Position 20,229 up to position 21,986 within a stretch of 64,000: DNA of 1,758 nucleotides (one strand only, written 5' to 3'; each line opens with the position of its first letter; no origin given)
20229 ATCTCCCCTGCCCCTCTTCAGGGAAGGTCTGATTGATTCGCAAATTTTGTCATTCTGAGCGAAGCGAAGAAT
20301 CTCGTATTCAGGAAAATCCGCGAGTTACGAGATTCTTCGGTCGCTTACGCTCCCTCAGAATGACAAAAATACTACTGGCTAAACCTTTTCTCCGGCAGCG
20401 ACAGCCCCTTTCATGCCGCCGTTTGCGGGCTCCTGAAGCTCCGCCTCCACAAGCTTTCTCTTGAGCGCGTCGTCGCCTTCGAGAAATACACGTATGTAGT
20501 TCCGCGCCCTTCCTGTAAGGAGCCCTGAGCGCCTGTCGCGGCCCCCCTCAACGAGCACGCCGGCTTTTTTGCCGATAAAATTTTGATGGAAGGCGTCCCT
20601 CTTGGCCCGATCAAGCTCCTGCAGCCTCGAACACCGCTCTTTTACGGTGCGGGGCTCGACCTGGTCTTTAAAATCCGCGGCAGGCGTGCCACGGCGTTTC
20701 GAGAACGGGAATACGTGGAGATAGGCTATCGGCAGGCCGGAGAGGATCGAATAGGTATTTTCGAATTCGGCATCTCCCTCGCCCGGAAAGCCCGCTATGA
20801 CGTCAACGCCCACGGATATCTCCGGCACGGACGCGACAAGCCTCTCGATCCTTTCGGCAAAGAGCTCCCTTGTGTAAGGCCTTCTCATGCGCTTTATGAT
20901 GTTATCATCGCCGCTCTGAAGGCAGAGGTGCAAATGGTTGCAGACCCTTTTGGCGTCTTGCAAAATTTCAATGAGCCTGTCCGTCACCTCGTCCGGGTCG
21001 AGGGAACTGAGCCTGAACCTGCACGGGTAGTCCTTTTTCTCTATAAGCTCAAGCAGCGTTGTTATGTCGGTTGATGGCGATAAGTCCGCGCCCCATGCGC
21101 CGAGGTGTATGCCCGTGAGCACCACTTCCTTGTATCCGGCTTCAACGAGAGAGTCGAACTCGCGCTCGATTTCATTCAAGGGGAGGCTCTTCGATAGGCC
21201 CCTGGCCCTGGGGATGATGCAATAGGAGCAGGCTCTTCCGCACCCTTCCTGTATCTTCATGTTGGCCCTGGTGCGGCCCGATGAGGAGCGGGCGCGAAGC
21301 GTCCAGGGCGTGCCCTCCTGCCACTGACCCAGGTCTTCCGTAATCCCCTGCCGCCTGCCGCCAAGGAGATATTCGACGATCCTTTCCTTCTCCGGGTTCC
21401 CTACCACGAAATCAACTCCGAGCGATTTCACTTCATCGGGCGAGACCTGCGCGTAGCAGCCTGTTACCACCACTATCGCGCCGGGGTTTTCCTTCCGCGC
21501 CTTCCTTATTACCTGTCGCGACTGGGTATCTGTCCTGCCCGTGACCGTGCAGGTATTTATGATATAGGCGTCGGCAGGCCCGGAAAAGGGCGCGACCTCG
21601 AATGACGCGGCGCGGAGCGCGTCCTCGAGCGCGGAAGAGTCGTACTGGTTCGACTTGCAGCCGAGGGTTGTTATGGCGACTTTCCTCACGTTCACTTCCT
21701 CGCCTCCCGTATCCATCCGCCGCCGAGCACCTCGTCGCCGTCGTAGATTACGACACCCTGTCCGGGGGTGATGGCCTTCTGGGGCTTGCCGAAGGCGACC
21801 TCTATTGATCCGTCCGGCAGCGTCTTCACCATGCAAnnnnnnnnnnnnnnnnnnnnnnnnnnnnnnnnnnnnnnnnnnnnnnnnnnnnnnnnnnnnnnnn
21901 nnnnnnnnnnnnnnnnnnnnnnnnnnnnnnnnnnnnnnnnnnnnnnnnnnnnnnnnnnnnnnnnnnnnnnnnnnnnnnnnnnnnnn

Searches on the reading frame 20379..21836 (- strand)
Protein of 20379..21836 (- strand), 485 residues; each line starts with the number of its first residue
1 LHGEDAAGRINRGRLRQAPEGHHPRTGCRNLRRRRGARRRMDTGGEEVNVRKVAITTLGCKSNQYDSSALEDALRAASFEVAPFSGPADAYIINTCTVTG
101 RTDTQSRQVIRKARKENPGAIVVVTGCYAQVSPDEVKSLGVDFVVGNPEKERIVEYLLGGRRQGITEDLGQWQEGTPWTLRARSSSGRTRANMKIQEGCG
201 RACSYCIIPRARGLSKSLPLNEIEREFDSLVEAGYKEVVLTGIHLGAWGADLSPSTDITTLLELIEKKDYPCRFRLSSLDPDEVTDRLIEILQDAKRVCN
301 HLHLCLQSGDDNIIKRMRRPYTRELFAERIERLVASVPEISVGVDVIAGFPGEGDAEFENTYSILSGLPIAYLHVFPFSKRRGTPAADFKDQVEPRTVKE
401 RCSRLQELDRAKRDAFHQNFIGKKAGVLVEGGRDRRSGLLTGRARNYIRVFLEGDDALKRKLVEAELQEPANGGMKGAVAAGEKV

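Call 80: search_protein_families(library=pfam, proteins=[window:20379-21836:-], max_evalue=0.00001)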
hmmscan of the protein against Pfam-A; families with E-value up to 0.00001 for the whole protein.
window:20379-21836:- (485 aa): 2 families
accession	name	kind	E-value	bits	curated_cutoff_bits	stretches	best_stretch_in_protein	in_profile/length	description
PF00919.26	UPF0004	-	9.6e-25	86.9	27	1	52-146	1-98/98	Uncharacterized protein family UPF0004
PF04055.27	Radical_SAM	-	8.7e-24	85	29.5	1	194-363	2-164/166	Radical SAM superfamily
